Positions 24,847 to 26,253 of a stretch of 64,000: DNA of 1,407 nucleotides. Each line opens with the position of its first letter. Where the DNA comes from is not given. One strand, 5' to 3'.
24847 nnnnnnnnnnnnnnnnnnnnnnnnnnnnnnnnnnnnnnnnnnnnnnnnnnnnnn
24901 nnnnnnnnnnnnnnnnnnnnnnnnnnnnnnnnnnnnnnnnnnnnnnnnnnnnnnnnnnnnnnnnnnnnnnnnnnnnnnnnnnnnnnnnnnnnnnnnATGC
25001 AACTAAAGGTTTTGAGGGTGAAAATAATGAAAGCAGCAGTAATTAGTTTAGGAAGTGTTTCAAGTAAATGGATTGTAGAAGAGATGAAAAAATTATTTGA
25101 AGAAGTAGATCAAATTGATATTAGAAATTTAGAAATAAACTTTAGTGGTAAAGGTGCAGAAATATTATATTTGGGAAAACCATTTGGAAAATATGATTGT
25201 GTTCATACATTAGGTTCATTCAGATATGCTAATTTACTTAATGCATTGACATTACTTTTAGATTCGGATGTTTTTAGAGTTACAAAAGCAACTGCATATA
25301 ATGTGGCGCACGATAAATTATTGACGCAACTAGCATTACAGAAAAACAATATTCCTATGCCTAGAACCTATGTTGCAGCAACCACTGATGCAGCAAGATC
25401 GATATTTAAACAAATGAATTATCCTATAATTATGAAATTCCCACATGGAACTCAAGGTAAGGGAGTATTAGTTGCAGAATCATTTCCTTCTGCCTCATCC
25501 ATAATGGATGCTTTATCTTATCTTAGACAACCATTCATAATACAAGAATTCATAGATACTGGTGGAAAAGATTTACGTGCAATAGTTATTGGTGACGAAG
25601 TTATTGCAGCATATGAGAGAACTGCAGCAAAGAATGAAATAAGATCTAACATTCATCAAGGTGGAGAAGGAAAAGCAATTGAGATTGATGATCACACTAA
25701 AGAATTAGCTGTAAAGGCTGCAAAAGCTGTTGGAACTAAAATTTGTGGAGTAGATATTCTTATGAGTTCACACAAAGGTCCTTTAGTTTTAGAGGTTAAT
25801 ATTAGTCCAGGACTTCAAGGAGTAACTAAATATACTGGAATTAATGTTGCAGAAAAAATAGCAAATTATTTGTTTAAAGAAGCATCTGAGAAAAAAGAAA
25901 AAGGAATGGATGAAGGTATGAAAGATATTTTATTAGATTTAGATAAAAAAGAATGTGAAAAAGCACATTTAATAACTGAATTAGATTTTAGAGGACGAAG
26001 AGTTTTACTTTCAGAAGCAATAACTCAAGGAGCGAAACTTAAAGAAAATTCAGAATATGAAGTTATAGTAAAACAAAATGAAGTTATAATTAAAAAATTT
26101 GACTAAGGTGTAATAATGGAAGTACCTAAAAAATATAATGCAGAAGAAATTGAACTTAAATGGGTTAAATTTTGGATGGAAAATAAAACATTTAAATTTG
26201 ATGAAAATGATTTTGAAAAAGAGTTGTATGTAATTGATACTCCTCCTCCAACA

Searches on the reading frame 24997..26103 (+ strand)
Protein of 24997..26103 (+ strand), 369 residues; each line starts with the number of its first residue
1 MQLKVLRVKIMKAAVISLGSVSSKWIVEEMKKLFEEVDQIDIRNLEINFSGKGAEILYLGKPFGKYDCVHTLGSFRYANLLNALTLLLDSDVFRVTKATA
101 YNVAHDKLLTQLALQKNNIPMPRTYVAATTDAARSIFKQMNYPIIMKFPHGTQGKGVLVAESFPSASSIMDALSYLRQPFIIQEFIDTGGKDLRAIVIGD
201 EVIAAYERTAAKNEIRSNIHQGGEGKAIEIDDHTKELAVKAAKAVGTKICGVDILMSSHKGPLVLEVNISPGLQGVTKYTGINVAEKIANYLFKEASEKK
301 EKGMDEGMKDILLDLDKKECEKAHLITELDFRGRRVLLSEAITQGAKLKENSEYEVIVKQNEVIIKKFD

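Call 3: search_protein_families(library=pfam, proteins=[window:24997-26103:+], max_evalue=1)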
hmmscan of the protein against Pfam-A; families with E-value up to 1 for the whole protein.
window:24997-26103:+ (369 aa): 13 families
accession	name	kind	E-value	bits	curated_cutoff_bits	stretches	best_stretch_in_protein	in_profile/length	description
PF08443.16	RimK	-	1.2e-48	165.7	21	1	104-292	1-188/188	RimK-like ATP-grasp domain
PF02955.21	GSH-S_ATP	-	4e-16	59.4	23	1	120-270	11-163/175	Prokaryotic glutathione synthetase, ATP-grasp domain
PF02655.19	ATP-grasp_3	-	2.3e-12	47.7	23.2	1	104-268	1-154/160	ATP-grasp domain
PF14397.11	ATPgrasp_ST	-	5.7e-12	45.9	31.4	2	233-276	217-261/278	Sugar-transfer associated ATP-grasp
PF03133.20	TTL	-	5.4e-07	29.6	20.1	2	207-294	196-281/292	Tubulin-tyrosine ligase family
PF02222.28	ATP-grasp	-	2.3e-06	27.8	27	1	113-188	2-78/179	ATP-grasp domain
PF07478.18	Dala_Dala_lig_C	-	5.2e-05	23.3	24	1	127-279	22-184/204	D-ala D-ala ligase C-terminus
PF14398.11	ATPgrasp_YheCD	-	0.00021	21.1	26.8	1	180-291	108-247/255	YheC/D like ATP-grasp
PF05770.16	Ins134_P3_kin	-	0.00065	19.7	23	1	171-204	58-91/201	Inositol 1,3,4-trisphosphate 5/6-kinase ATP-grasp domain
PF02786.22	CPSase_L_D2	-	0.0018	18.2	19.8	1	106-162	1-59/211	Carbamoyl-phosphate synthase L chain, ATP binding domain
PF13549.11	ATP-grasp_5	-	0.0033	17.2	27.6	1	113-148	18-53/221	ATP-grasp domain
PF08442.15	ATP-grasp_2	-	0.012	15.7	29.5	0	114-155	11-55/202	ATP-grasp domain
PF18030.7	Rimk_N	-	0.034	14.9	26.4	1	20-69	12-61/94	RimK PreATP-grasp domain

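Call 4: search_protein_families(library=ncbifam, proteins=[window:24997-26103:+], max_evalue=1)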
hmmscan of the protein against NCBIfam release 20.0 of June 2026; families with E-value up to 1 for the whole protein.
window:24997-26103:+ (369 aa): 32 families (the best 25 are shown)
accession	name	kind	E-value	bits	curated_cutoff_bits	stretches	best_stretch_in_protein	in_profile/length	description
TIGR00768.1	rimK_fam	subfamily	6.2e-62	209.5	143.4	1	22-291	12-275/276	RimK family alpha-L-glutamate ligase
TIGR02144.1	LysX_arch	equivalog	1.5e-50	171.9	275.6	1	82-295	63-278/281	lysine biosynthesis protein LysX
NF007764.0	PRK10446.1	equivalog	5e-48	163.9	331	1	21-299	13-293/300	30S ribosomal protein S6--L-glutamate ligase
NF040720.1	MptN_Meth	equivalog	1.2e-44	152.5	350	1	81-291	76-289/291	tetrahydromethanopterin:alpha-L-glutamate ligase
TIGR04443.1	F420_CofF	equivalog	1.9e-28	99.3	300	1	88-295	75-281/283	coenzyme gamma-F420-2:alpha-L-glutamate ligase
TIGR04356.1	grasp_GAK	hypoth_equivalog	4.9e-28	98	300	1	39-294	29-285/287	GAK system ATP-grasp enzyme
TIGR02068.2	cya_phycin_syn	equivalog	8.2e-26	90.2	850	2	94-211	201-317/862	cyanophycin synthetase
NF010623.0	PRK14016.1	subfamily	1.5e-23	82.9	877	2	95-211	203-318/871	cyanophycin synthetase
NF003573.0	PRK05246.1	equivalog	1.2e-19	70.3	272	1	116-297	130-314/316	glutathione synthase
NF009110.0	PRK12458.1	subfamily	1.2e-17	64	408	1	86-299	115-334/349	glutathione synthetase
TIGR01380.1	glut_syn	equivalog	1.4e-16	60.4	299.05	1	118-293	131-309/312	glutathione synthase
TIGR03103.1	trio_acet_GNAT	equivalog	9.6e-13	47.5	569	2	95-210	286-399/547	N-acetylglutaminylglutamine synthetase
NF002378.0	PRK01372.1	subfamily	4.4e-12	45.3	243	1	99-274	93-274/305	D-alanine--D-alanine ligase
NF002688.0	PRK02471.1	equivalog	2.9e-10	39.1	425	2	217-294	663-753/756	bifunctional glutamate--cysteine ligase GshA/glutathione synthetase GshB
TIGR02291.1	rimK_rel_E_lig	hypoth_equivalog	1.7e-09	37.2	314.2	1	236-274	235-273/317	alpha-L-glutamate ligase-like protein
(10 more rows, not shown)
